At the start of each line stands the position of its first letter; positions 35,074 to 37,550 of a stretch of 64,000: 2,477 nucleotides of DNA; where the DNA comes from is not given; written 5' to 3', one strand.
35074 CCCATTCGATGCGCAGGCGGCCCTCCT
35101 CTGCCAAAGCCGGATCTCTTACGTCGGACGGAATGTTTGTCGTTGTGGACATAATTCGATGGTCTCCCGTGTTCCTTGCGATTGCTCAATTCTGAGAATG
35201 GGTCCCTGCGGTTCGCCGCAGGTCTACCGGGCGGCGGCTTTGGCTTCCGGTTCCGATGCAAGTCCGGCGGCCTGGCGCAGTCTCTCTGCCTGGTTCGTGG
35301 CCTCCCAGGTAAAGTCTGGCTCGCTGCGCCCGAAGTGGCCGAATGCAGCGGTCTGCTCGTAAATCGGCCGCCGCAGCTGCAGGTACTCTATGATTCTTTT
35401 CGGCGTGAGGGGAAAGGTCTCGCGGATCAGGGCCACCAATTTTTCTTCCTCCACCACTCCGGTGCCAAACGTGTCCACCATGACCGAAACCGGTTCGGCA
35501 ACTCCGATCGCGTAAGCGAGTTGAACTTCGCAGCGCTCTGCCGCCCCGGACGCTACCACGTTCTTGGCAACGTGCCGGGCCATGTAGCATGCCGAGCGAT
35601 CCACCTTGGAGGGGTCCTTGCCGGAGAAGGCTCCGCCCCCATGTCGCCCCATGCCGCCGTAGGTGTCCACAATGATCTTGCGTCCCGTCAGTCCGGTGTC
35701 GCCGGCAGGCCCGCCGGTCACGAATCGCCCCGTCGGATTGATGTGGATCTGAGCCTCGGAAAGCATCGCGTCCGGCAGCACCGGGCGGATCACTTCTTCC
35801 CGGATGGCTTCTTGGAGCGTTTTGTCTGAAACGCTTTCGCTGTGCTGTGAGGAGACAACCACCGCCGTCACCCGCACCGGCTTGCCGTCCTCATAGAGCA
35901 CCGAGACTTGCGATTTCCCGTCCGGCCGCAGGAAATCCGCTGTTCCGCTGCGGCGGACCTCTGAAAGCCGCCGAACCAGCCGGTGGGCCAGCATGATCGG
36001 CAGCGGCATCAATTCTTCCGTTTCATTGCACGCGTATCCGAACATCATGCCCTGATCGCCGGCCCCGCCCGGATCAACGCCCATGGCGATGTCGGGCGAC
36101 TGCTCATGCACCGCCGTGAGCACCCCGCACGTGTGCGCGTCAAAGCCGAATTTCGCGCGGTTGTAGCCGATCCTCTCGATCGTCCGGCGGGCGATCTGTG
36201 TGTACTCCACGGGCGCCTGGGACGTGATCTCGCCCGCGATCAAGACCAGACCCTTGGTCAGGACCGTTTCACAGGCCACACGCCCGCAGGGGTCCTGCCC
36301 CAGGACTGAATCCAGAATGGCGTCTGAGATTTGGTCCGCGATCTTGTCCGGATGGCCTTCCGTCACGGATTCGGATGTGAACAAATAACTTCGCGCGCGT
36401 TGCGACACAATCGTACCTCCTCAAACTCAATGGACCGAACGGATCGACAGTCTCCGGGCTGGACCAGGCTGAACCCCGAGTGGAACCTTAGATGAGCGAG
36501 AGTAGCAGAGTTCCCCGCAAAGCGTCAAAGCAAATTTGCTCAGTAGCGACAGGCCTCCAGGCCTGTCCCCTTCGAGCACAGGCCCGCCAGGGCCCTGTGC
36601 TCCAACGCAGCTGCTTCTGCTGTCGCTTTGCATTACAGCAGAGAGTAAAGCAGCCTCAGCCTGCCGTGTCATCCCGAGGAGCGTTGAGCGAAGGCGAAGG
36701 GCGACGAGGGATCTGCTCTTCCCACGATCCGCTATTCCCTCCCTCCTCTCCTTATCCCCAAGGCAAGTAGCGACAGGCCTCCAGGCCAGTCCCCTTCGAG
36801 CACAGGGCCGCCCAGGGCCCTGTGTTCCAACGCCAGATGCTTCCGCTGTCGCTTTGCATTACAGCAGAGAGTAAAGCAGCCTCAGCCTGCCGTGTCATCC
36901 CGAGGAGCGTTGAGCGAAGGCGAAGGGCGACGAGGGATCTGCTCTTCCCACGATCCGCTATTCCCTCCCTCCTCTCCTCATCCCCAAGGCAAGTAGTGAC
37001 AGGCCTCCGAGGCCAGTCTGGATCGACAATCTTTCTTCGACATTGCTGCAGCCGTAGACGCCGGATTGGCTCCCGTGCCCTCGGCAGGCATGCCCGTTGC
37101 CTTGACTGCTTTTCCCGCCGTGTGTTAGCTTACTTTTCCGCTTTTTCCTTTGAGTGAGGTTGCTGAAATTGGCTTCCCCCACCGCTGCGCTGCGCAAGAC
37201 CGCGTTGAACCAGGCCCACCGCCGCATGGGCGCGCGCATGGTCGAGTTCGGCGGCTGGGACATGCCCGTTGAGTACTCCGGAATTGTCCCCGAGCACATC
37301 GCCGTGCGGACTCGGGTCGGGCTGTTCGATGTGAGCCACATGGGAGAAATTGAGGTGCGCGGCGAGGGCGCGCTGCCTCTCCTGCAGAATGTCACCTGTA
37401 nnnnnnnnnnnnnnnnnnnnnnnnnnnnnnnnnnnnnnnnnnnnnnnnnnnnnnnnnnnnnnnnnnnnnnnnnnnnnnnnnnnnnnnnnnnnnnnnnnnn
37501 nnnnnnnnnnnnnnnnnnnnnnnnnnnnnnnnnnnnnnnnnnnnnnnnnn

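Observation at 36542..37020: Approx. 225-bp hairpin-rich unit tandemly repeated 2.1x in the divergent metK/gcvT intergenic region, possibly a duplicated structured RNA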

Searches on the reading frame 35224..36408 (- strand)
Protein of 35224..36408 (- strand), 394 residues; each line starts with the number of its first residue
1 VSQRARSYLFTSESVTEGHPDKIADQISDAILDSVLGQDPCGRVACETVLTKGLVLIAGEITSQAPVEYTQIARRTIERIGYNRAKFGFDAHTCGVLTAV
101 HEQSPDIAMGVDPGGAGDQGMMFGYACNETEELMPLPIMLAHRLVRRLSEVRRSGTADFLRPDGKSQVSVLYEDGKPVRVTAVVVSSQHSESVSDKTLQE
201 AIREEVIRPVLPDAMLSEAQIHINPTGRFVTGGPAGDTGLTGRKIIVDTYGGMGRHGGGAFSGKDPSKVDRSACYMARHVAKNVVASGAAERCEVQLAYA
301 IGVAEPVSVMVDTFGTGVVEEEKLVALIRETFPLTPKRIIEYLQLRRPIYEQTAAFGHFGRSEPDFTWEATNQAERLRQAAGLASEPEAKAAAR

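Call 9: search_protein_families(library=pfam, proteins=[window:35224-36408:-], max_evalue=0.01)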
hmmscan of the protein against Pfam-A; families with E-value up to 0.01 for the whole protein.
window:35224-36408:- (394 aa): 3 families
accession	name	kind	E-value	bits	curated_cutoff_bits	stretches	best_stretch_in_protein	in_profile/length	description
PF02773.21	S-AdoMet_synt_C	-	1.3e-67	226.4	25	1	232-369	2-137/138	S-adenosylmethionine synthetase, C-terminal domain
PF02772.21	S-AdoMet_synt_M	-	5.5e-49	165.7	29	1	115-229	3-120/120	S-adenosylmethionine synthetase, central domain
PF00438.25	S-AdoMet_synt_N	-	4.3e-43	146.3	33.1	1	8-105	2-99/99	S-adenosylmethionine synthetase, N-terminal domain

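Call 10: find_encoding_contigs(protein=window:35224-36408:-, flank=3000, max_places=6)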
Protein window:35224-36408:- (394 aa): 1 contig read that carries it; 1 place shown.
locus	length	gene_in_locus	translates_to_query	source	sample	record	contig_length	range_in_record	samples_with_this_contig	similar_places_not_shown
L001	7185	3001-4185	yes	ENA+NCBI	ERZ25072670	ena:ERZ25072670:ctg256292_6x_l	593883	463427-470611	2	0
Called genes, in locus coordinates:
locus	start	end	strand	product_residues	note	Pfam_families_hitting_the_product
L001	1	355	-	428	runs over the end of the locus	PF02347:GDC-P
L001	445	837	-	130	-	PF01597:GCV_H, PF00364:Biotin_lipoyl (weak)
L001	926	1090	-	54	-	-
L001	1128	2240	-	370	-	PF01571:GCV_T, PF08669:GCV_T_C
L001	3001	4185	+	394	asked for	PF00438:S-AdoMet_synt_N, PF02772:S-AdoMet_synt_M, PF02773:S-AdoMet_synt_C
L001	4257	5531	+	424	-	PF05221:AdoHcyase, PF02826:2-Hacid_dh_C (weak), PF00670:AdoHcyase_NAD, PF07991:KARI_N (weak)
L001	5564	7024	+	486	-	PF01523:PmbA_TldD_1st, PF19289:PmbA_TldD_3rd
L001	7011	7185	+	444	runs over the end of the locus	PF01523:PmbA_TldD_1st (weak), PF19289:PmbA_TldD_3rd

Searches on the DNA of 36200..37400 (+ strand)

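Call 4: search_rna_families(source=window, start=36200, end=37400, threshold=evalue, max_evalue=10, show_alignments=3)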
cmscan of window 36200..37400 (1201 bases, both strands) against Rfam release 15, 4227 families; matches with E-value up to 10: 1.
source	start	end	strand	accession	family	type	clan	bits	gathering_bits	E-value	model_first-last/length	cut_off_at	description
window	36928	36985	-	RF01124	sR36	Gene; snRNA; snoRNA; CD-box;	-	13.2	55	1.8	1-55/55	no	Small nucleolar RNA sR36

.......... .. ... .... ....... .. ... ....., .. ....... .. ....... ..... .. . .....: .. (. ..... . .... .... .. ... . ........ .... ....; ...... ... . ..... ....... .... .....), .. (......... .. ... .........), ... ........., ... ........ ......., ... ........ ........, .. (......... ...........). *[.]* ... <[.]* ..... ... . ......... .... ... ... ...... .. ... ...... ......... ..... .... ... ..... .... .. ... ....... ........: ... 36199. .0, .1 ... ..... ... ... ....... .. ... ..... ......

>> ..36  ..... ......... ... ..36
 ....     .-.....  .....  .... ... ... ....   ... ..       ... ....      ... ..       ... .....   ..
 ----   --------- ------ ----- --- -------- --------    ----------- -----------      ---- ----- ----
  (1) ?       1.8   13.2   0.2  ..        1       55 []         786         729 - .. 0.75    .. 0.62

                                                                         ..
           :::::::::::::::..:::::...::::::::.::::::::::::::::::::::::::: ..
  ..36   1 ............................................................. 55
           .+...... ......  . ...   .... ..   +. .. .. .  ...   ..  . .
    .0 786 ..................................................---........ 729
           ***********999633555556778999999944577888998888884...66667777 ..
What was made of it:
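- On SAM riboswitch or glycine riboswitch (Rfam): cmscan of 36200-37400 on both strands at E <= 10 found only a chance sR36 hit at 13 bits (call 4).
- Checked: No SAM or glycine riboswitch, and no other Rfam family, matches at E <= 10 on either strand (call 4).
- There is no Rfam match at E <= 10 (call 4).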

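Call 38: search_dna_similar(query=window:36541-37096:+, collection=plasmids, mode=distant, max_rows=10)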
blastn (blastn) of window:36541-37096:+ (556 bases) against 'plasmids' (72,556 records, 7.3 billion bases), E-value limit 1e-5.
No match.

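Call 39: search_dna_similar(query=window:36541-37096:+, collection=phages, mode=distant, max_rows=10)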
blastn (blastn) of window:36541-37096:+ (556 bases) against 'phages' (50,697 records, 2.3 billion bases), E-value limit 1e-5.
No match.
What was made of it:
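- Tried and rejected: BLAST against phages and plasmids found nothing (calls 38, 39).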

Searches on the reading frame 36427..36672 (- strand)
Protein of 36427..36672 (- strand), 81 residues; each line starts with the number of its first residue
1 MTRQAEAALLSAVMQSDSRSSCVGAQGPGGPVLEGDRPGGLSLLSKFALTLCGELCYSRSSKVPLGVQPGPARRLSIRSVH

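Call 9: search_protein_families(library=pfam, proteins=[window:36427-36672:-], max_evalue=0.01)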
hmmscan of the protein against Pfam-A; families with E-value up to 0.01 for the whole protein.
window:36427-36672:- (81 aa): 0 families

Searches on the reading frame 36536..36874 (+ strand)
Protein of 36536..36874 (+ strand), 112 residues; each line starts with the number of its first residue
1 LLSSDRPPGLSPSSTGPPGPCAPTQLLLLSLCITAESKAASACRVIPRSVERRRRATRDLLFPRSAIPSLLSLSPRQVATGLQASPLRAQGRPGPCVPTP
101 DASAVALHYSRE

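Call 9: search_protein_families(library=pfam, proteins=[window:36536-36874:+], max_evalue=0.01)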
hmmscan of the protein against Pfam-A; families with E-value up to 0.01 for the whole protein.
window:36536-36874:+ (112 aa): 0 families

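Call 37: find_homologous_proteins(query=window:36536-36874:+, max_evalue=0.01)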
Query window:36536-36874:+: 111 candidates shared short words with the query, none scored E <= 0.01.
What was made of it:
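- Tried and rejected: The 112-aa ORF has no relatives in 5.8 billion protein clusters (call 37).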
